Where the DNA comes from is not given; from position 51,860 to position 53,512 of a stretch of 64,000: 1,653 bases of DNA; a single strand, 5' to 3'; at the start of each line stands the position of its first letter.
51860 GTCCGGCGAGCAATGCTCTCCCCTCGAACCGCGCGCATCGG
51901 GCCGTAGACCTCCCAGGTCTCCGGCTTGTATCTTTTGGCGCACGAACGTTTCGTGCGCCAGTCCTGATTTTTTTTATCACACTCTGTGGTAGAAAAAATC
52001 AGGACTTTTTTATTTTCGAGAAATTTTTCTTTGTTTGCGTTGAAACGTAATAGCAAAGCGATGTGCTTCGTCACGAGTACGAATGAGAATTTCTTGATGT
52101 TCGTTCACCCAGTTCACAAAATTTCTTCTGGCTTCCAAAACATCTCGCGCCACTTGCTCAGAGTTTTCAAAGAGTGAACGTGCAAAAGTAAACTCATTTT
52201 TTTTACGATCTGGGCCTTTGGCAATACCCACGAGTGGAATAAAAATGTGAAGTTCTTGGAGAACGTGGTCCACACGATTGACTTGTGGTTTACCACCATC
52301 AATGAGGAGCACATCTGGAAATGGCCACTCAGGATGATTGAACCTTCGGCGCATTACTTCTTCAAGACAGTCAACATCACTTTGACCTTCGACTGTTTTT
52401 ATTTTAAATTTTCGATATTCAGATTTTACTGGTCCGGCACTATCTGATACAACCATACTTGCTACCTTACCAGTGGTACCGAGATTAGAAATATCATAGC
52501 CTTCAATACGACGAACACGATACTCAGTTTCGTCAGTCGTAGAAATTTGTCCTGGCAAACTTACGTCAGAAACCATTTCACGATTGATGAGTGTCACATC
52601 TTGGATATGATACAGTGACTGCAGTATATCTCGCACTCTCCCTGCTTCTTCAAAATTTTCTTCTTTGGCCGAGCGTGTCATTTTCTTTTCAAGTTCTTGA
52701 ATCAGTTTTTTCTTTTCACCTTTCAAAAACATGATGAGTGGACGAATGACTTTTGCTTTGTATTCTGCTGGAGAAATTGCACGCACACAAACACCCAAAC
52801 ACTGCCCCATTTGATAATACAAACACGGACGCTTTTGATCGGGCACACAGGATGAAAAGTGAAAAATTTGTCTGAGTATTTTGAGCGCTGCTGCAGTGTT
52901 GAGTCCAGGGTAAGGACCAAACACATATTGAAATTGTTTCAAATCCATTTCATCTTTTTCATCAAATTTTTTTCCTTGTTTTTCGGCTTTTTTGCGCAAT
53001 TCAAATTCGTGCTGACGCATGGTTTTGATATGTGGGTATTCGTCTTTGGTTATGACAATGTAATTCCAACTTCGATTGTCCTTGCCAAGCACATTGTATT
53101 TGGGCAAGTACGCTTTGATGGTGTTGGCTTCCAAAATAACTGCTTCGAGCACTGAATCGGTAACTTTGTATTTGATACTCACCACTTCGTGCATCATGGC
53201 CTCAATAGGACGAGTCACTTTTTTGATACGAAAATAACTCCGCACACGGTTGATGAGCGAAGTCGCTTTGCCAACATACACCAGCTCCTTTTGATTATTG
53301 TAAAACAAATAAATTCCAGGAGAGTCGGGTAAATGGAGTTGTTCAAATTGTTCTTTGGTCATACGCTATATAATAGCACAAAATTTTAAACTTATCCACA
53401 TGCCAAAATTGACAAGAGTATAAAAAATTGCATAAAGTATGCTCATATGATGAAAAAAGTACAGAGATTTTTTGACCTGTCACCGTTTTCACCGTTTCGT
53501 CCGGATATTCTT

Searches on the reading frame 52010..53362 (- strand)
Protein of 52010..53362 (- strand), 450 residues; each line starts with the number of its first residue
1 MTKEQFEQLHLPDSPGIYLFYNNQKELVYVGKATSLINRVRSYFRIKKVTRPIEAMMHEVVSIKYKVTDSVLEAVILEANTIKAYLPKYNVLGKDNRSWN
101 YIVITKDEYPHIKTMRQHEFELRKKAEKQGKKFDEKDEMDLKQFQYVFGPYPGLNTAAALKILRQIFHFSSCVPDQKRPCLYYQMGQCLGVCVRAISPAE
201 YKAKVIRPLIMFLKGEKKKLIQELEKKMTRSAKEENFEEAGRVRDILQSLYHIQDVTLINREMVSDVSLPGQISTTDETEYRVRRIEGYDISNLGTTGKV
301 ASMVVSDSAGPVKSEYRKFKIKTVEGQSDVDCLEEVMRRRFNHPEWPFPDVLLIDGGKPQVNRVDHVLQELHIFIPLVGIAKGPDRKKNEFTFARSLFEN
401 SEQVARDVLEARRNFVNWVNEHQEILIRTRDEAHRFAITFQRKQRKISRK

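Call 56: search_protein_families(library=pfam, proteins=[window:52010-53362:-], max_evalue=0.00001)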
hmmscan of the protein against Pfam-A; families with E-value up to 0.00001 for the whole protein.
window:52010-53362:- (450 aa): 3 families
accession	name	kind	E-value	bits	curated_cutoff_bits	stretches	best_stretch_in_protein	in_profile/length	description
PF08459.17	UvrC_RNaseH_dom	-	2e-40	138.7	22.3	1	282-438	9-159/159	UvrC RNAse H endonuclease domain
PF02151.25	UVR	-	3.8e-08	33.3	21.5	1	218-250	1-33/36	UvrB/uvrC motif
PF01541.30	GIY-YIG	-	2e-07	31.6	22.6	1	15-90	2-78/78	GIY-YIG catalytic domain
